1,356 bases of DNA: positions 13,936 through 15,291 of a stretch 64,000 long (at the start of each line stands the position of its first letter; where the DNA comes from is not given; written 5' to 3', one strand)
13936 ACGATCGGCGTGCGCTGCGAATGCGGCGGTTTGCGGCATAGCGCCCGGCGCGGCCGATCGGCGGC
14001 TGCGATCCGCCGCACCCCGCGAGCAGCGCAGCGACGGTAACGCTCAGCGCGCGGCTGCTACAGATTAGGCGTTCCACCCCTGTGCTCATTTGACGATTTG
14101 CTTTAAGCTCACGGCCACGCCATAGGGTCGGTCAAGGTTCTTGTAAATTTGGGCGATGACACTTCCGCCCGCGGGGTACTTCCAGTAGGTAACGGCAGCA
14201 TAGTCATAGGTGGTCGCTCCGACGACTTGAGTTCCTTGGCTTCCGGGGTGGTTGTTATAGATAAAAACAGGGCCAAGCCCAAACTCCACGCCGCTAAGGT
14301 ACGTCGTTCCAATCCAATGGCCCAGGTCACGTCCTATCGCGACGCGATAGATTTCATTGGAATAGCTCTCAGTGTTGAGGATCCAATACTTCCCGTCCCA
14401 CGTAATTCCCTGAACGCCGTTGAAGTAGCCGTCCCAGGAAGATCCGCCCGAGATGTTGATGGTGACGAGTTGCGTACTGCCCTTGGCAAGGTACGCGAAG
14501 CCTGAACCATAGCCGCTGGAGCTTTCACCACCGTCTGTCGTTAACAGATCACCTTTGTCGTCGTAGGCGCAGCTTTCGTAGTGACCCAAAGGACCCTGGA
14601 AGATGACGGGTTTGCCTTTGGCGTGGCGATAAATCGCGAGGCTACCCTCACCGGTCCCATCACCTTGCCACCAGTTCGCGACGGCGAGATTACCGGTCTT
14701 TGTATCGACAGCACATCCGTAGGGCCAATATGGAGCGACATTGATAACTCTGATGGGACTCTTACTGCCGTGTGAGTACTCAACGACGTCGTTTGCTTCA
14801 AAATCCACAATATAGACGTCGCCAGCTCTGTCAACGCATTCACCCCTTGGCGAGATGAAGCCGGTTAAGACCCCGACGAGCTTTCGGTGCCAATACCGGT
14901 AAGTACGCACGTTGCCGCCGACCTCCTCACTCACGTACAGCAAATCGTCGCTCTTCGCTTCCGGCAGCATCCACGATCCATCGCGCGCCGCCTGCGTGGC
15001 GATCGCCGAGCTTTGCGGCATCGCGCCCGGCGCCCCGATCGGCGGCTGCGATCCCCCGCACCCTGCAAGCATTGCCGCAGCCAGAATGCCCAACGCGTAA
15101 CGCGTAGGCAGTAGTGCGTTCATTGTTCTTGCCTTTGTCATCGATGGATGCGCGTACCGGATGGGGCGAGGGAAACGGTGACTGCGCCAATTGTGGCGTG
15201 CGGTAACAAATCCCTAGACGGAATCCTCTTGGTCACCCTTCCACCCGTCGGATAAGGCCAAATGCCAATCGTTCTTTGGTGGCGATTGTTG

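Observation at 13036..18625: Translationally coupled operon of five exported lipoproteins plus an EVE-domain protein, with no recognisable function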

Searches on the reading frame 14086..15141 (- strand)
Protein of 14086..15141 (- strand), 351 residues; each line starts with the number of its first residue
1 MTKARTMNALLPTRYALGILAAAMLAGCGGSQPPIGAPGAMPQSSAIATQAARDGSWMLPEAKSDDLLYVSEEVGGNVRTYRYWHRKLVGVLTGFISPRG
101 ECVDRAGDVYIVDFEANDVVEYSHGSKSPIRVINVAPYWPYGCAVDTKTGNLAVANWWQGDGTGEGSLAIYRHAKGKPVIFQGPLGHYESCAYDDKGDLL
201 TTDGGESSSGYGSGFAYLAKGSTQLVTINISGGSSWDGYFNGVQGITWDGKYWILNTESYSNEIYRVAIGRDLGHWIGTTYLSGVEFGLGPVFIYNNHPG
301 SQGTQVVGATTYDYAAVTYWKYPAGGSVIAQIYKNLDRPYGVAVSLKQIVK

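Call 3: search_protein_families(library=pfam, max_evalue=0.1, proteins=[window:14086-15141:-])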
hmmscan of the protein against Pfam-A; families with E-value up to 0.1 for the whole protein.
window:14086-15141:- (351 aa): 1 family
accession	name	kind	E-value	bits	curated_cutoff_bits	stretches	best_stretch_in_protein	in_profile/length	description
PF01436.27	NHL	-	0.0086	16.5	20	0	98-118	4-24/28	NHL repeat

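Call 4: search_protein_families(library=ncbifam, max_evalue=0.1, proteins=[window:14086-15141:-])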
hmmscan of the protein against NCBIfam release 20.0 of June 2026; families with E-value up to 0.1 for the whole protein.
window:14086-15141:- (351 aa): 0 families

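Call 6: find_homologous_proteins(query=window:14086-15141:-)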
Query window:14086-15141:- (351 aa): 2131 proteins with E <= 0.001 among 8000 candidates; the best 120 are listed.
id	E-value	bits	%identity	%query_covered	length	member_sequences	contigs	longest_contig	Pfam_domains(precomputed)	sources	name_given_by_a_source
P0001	6.5e-195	665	86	97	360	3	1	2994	-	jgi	jgi:hypothetical protein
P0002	7.0e-187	639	83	98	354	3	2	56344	-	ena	-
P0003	6.0e-136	471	64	91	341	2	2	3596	-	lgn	-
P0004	3.2e-108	380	56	97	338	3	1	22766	-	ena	-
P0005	7.8e-104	366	54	97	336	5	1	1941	-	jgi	jgi:hypothetical protein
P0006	4.4e-102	360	55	91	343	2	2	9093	PF01436.28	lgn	-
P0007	1.0e-101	359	55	97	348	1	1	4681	-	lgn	-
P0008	2.3e-100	354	52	95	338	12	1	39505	-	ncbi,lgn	ncbi:MAG: hypothetical protein WB438_01245 [Candidatus Cybelea sp.]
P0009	3.7e-100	354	54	94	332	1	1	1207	PF01436.28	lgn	-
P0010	5.2e-99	350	53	96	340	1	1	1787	-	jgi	jgi:hypothetical protein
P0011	1.5e-96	342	50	98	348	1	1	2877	-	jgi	jgi:hypothetical protein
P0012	2.0e-96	341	53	95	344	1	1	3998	PF01436.28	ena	-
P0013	3.0e-92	328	52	95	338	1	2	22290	PF01436.28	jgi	jgi:hypothetical protein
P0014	1.0e-91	326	56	83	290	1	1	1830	-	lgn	-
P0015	4.1e-88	314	54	82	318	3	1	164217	-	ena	-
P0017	6.8e-86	307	54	81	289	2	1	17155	PF01436.28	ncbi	ncbi:MAG: hypothetical protein WA814_11990 [Candidatus Baltobacteraceae bacterium]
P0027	2.5e-75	272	47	92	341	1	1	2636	PF01436.28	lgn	-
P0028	2.9e-75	272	45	98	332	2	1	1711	PF01436.28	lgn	-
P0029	1.0e-74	270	45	93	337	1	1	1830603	PF01436.28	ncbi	-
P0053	2.4e-69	252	42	97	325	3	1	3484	PF01436.28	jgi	-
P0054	2.8e-69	252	58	61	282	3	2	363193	PF01436.28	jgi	jgi:hypothetical protein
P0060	2.4e-67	246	38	82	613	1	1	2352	PF01436.28,PF08450.19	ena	-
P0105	2.7e-62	229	41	91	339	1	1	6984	PF01436.28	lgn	-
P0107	4.8e-62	228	39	99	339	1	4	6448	PF01436.28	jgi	jgi:NHL repeat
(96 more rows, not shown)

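Call 7: search_solved_structures(query=window:14086-15141:-, max_evalue=10)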
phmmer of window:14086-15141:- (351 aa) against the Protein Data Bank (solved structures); distinct sequences matched with E-value up to 10: 34.
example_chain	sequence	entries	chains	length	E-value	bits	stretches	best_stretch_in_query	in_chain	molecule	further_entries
3wwa_A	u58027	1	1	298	3.2e-25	92.1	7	91-128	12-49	Pizza7H protein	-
3ww9_A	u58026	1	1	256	6.6e-22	81.2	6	91-128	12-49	pizza6 protein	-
6ren_A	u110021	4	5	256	1.4e-21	80.2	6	91-130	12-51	3fPizza6-SH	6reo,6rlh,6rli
6rej_A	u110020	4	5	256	2.1e-21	79.5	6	91-128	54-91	Pizza6-SH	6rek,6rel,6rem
6qsd_A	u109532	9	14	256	6.4e-21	78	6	91-128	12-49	Pizza6S | Pizza6-S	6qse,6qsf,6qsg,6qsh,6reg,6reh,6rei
6f0t_A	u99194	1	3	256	1.4e-20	76.9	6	91-128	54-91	Pizza6-SFW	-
7zcj_A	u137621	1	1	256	6.2e-20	74.7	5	91-128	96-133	Pizza6-TNH-TSH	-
6f0s_A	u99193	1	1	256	1.9e-19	73.2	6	91-128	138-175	Pizza6-SYW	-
7zqg_A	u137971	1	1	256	4.2e-19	72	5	91-128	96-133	Pizza6-KSH-TSH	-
7zpw_A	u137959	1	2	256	9.5e-19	70.8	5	91-128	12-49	Pizza6-TSK-TSH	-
7zpz_A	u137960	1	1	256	9.9e-19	70.8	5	91-128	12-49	Pizza6-TSR-TSH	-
7zq2_A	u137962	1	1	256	1.1e-18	70.7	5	91-128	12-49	Pizza6-RSH-TSH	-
6i37_A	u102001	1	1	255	2e-18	69.8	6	91-128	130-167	nv1Pizza6-AYW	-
7zph_A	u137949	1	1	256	2.1e-18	69.7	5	91-128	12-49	Pizza6-TNK-RSH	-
6i3b_A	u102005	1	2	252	1.3e-17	67.1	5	91-128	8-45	cPizza6-AYW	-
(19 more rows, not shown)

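Call 10: find_encoding_contigs(protein=P0002, flank=10000, max_places=3)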
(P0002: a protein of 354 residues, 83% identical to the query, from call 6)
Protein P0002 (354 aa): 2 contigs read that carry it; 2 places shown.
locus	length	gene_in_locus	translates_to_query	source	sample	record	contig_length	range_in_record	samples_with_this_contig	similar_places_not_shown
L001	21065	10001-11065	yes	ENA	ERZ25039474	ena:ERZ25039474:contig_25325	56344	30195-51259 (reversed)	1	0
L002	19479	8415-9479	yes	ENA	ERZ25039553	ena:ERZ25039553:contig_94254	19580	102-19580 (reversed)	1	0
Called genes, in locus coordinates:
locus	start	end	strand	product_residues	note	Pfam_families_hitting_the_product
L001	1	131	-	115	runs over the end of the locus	-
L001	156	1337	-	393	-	PF00589:Phage_integrase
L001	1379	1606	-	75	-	PF12728:HTH_17 (weak)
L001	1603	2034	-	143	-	-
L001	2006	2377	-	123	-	PF13730:HTH_36 (weak)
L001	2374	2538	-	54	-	-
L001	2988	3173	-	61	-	-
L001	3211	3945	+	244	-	PF00239:Resolvase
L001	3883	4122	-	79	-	-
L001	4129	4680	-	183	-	-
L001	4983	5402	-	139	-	-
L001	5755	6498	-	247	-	-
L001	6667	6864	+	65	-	-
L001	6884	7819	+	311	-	PF08450:SGL (faint), PF22807:TrAA12 (faint), PF25021:TEN_NHL (faint), PF20067:SSL_N (faint), PF01436:NHL (faint), PF07494:Reg_prop (faint), PF06739:SBBP (faint)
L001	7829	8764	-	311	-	-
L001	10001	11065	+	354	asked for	-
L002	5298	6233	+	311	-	PF08450:SGL (faint), PF22807:TrAA12 (faint), PF25021:TEN_NHL (faint), PF20067:SSL_N (faint), PF01436:NHL (faint), PF07494:Reg_prop (faint), PF06739:SBBP (faint)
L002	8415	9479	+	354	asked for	-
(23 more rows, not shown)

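Call 18: predict_structure(alignment_id=A1)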
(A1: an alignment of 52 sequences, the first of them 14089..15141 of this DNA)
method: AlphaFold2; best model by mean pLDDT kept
length: 351 residues; sequences in the alignment: 52
mean_pLDDT: 86.9   pTM: 0.82
mean pLDDT of the five models: 86.9, 85.9, 85.4, 85.4, 84.4
residues with pLDDT >= 90: 242; 70-90: 46; 50-70: 39; < 50: 24
segments of 3 or more residues with pLDDT < 50: 1-4, 23-25, 43-49
pLDDT, mean of each block of 10 residues (from residue 1): 51 52 50 58 48 77 96 94 97 95 97 97 97 97 97 92 87 97 93 98 77 92 95 80 95 92 94 93 91 94 97 91 98 94 91 48
secondary structure, 60 per line:
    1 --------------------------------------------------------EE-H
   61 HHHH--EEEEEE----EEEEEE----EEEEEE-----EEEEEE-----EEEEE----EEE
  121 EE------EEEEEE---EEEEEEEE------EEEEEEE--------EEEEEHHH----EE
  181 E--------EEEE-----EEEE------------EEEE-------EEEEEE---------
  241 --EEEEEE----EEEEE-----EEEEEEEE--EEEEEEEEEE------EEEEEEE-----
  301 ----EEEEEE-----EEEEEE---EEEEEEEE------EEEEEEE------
elements in order: H60-64 E67-72 E77-82 E87-92 E98-103 E109-113 E118-122 E129-134 E138-145 E152-158 E167-171 E179-181 E190-193 E199-202 E215-218 E226-231 E243-248 E253-257 E263-270 E273-282 E289-295 E305-310 E316-321 E325-332 E339-345

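Call 23: fold_search(model_id=the predicted structure, library=pdb)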
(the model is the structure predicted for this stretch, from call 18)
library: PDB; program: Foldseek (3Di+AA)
matches with E <= 10: 1828; with E <= 0.001: 1518
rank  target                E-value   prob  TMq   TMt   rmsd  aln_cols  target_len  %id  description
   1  6i39                  3.4e-12  1.00  0.57  0.77   3.8       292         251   20  Crystal structure of v31Pizza6-AYW, a circularly permuted designer protein (released 2019-11-20)
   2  7zpz                  3.5e-11  1.00  0.45  0.61   9.1       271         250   21  Crystal structure of Pizza6-TSR-TSH with Silicotungstic Acid (STA) polyoxometalate (released 2023-05-10)
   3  6rek                  6.2e-11  1.00  0.46  0.62   8.3       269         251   20  Crystal structure of Pizza6-SH with Cu2+ (released 2019-07-31)
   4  7zqg                  8.5e-11  1.00  0.47  0.64   8.2       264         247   20  Crystal structure of Pizza6-KSH-TSH with Silicotungstic Acid (STA) polyoxometalate (released 2023-05-10)
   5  6i3b_A                9.0e-11  1.00  0.52  0.70   3.8       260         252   21  Crystal structure of cPizza6-AYW, a circularly permuted designer protein (released 2019-11-20)
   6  6rej                  1.4e-10  1.00  0.52  0.71   4.0       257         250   21  Crystal structure of Pizza6-SH with Zn2+ (released 2019-07-31)
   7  6qsd                  1.5e-10  1.00  0.51  0.69   4.3       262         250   20  Crystal structure of Pizza6S (released 2020-03-18)
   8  6ren_A                1.9e-10  1.00  0.49  0.66   8.0       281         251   21  Crystal structure of 3fPizza6-SH with Zn2+ (released 2019-07-31)
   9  7zph                  2.1e-10  1.00  0.51  0.71   3.8       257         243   21  Crystal structure of Pizza6-TNK-RSH with Silicotungstic Acid (STA) polyoxometalate (released 2023-05-10)
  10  1npe_A                2.3e-10  1.00  0.59  0.77   4.0       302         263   13  Crystal structure of Nidogen/Laminin Complex (released 2003-08-12)
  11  1q7f_B                2.4e-10  1.00  0.53  0.65   4.9       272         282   13  Brain Tumor NHL domain (released 2003-10-21)
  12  1l0q_A                2.4e-10  1.00  0.55  0.50   4.8       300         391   15  Tandem YVTN beta-propeller and PKD domains from an archaeal surface layer protein (released 2002-11-06)
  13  3ow8_A                2.7e-10  1.00  0.54  0.63   6.2       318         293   14  Crystal Structure of the WD repeat-containing protein 61 (released 2010-09-29)
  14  6reg_A                3.3e-10  1.00  0.51  0.70   7.3       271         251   21  Crystal structure of Pizza6-S with Zn2+ (released 2019-07-31)
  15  6qsf_A                3.8e-10  1.00  0.46  0.62   8.1       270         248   21  Crystal structure of Pizza6S in the presence of Keggin (STA) (released 2020-03-18)
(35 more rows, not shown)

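Call 25: find_related_loci(query=A2, collection=genome_contigs, flank=10000)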
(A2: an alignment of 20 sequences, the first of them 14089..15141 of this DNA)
Query A2 (351 aa) in genome_contigs; peptide patterns used: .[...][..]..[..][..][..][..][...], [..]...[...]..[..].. (x = any residue, [..] = any of these).
115 stretches matched a pattern; 105 encode a relative of the query (tblastn E <= 1e-3); the best 80 are kept; 73 distinct loci.
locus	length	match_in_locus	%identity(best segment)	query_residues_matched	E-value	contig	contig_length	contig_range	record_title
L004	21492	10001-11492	56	27-348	9e-107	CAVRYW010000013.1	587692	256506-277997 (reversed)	MAG: Candidatus Eremiobacteraeota bacterium isolate MFD06092.bin.1.223 genome assembly, contig: contig_8515, whole genom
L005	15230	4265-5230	52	27-348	4e-95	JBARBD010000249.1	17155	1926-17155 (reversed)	MAG: Candidatus Baltobacteraceae bacterium isolate MFD05764_ilm_asm_bin39 k127_3830110, whole genome shotgun sequence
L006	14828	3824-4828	45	5-347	1e-78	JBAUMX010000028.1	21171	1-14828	MAG: Candidatus Cybelea sp. isolate MFD05734_ilm_asm_bin13 k127_509240, whole genome shotgun sequence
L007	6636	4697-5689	46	7-346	2e-77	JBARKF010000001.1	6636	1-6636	MAG: Candidatus Cybelea sp. isolate MFD06234_ilm_asm_bin105 k127_613050, whole genome shotgun sequence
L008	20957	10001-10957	45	23-348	7e-77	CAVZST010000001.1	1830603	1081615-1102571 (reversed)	MAG: Candidatus Eremiobacteraeota bacterium isolate MFD09603.bin.1.51 genome assembly, contig: contig_2971, whole genome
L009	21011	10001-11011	44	1-346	3e-76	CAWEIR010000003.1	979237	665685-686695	MAG: Candidatus Eremiobacteraeota bacterium isolate MFD06092.bin.1.70 genome assembly, contig: contig_8419, whole genome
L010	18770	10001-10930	48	33-347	3e-75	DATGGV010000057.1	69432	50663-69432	MAG TPA_asm: Candidatus Cybelea sp. isolate SMAG_U9763 k141_449987, whole genome shotgun sequence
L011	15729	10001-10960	46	17-348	5e-74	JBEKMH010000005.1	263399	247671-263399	MAG: Candidatus Cybelea sp. isolate SPRUCE 38 SPRUCE_38_5, whole genome shotgun sequence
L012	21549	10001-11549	41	12-349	8e-71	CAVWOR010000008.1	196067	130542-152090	MAG: Candidatus Eremiobacteraeota bacterium isolate MFD00731.bin.2.122 genome assembly, contig: contig_38610, whole geno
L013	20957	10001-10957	46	28-348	2e-72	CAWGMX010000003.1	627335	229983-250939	MAG: Candidatus Eremiobacteraeota bacterium isolate MFD01138.bin.1.9 genome assembly, contig: contig_28414, whole genome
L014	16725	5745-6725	44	19-348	4e-69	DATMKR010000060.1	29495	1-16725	MAG TPA_asm: Candidatus Acidoferrum sp. isolate SMAG_U12776 k141_1036656, whole genome shotgun sequence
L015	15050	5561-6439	44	50-346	1e-68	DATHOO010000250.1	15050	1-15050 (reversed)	MAG TPA_asm: Candidatus Acidiferrales bacterium isolate SMAG_U12686 k141_1965793, whole genome shotgun sequence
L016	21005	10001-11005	42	6-347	9e-69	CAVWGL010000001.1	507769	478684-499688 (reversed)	MAG: Candidatus Eremiobacteraeota bacterium isolate MFD01248.bin.1.94 genome assembly, contig: contig_13085, whole genom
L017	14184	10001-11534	42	19-349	3e-68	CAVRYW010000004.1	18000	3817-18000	MAG: Candidatus Eremiobacteraeota bacterium isolate MFD06092.bin.1.223 genome assembly, contig: contig_28347, whole geno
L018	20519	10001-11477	43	42-349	7e-68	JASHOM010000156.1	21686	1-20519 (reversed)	MAG: Vulcanimicrobiota bacterium isolate JOPF023 JOPF_NEAR_contig_1147210, whole genome shotgun sequence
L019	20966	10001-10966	39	5-349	5e-67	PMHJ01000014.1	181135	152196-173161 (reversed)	MAG: Vulcanimicrobiota bacterium isolate palsa_1517 73.20120600_P3M.20_contig_16, whole genome shotgun sequence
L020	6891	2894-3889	42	13-349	2e-66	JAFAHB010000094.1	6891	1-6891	MAG: Vulcanimicrobiota bacterium isolate CP_BE_BS_10 BE_BS_k147_10635227, whole genome shotgun sequence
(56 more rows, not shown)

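Call 44: search_protein_families(library=pfam, max_evalue=0.01, proteins=[L004:17022-18290:-, L015:10825-12423:+, L020:3883-5427:+, L014:4200-5495:+, L014:2794-4227:+, L015:12475-13788:-, L010:8965-9870:+, L019:943-2175:-])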
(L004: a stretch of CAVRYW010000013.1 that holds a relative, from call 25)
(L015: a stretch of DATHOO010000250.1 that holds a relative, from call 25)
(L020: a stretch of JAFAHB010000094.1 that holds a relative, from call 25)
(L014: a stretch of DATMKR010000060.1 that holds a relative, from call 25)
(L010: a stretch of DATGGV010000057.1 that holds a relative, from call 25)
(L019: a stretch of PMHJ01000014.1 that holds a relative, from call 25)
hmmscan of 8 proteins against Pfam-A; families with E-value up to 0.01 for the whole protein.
L004:17022-18290:- (423 aa): 0 families

L015:10825-12423:+ (533 aa): 1 family
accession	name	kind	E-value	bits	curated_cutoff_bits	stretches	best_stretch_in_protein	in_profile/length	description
PF23374.1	Fn3_arc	-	0.00068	20.1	28.9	0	168-189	34-55/78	Archaeal fibronectin-III type-like domain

L020:3883-5427:+ (515 aa): 1 family
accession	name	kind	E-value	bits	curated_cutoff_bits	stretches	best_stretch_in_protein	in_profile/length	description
PF04185.19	Phosphoesterase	-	4.2e-54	184.5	23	1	105-464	2-355/356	Phosphoesterase family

L014:4200-5495:+ (432 aa): 1 family
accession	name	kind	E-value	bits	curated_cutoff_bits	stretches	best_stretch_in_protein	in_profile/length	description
PF00082.27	Peptidase_S8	-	1.7e-06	28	21.8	1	174-371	66-256/288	Subtilase family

L014:2794-4227:+ (478 aa): 1 family
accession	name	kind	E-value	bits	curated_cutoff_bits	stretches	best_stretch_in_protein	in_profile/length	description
PF24684.1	Vgb_lyase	-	2e-19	69.9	50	2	148-216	212-282/290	Virginiamycin B lyase family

L015:12475-13788:- (438 aa): 1 family
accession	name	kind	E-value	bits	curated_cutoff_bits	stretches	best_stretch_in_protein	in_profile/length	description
PF01436.27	NHL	-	0.00072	19.9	20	0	291-317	3-28/28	NHL repeat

L010:8965-9870:+ (302 aa): 0 families

L019:943-2175:- (411 aa): 0 families

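Call 47: search_protein_families(library=padloc, max_evalue=0.01, proteins=[window:14086-15141:-])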
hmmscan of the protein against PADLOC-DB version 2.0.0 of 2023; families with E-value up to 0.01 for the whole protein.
window:14086-15141:- (351 aa): 0 families

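Call 58: search_protein_representatives(alignment_id=A1)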
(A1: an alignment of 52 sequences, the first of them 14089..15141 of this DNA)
Query: 52 sequences, 341 profile positions. Proteins with E-value up to 0.001 (for the whole library): 38830; up to 1e-10: 14160; up to 1e-30: 3361. The best 150 are listed.
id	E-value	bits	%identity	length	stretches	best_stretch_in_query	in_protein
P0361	6.2e-151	518.3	-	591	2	38-337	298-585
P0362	3.2e-148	509.4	-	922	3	42-340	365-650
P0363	1.1e-143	494.5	-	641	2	11-337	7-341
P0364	7.3e-141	485.2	-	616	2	58-340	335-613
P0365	7.6e-139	478.6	-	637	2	49-339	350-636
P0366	3.5e-134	463.2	-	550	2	56-339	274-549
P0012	2.0e-129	447.6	-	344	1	5-340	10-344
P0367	5.6e-129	446.1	-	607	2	44-339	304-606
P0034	5.0e-128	443.0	-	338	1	8-340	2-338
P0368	1.1e-126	438.6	-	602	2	34-339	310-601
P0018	1.2e-125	435.1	-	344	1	4-340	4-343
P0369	5.8e-121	419.8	-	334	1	11-340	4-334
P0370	2.9e-117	407.6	-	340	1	1-340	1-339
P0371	6.3e-113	393.4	-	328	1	2-340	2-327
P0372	3.7e-112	390.8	-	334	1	10-340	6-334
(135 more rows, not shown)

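Call 62: search_protein_families(library=ncbifam, max_evalue=0.01, proteins=[L004:17022-18290:-, L015:10825-12423:+, L013:18794-20197:+])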
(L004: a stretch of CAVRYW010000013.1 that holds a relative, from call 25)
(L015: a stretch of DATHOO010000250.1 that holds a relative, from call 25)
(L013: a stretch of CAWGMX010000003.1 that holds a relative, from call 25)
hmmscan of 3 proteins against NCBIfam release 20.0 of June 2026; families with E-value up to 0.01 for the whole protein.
L004:17022-18290:- (423 aa): 1 family
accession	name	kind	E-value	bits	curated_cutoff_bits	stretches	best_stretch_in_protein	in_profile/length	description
TIGR03803.2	Gloeo_Verruco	domain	1.8e-74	245.3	44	7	180-227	1-48/50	choice-of-anchor tandem repeat GloVer-containing protein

L015:10825-12423:+ (533 aa): 1 family
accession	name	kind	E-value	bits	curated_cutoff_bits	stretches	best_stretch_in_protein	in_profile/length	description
TIGR03803.2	Gloeo_Verruco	domain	4.4e-73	240.9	44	7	392-438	1-48/50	choice-of-anchor tandem repeat GloVer-containing protein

L013:18794-20197:+ (468 aa): 1 family
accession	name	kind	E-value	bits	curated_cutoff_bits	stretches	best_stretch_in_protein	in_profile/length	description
TIGR03803.2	Gloeo_Verruco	domain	2.8e-65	215.9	44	6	155-200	1-47/50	choice-of-anchor tandem repeat GloVer-containing protein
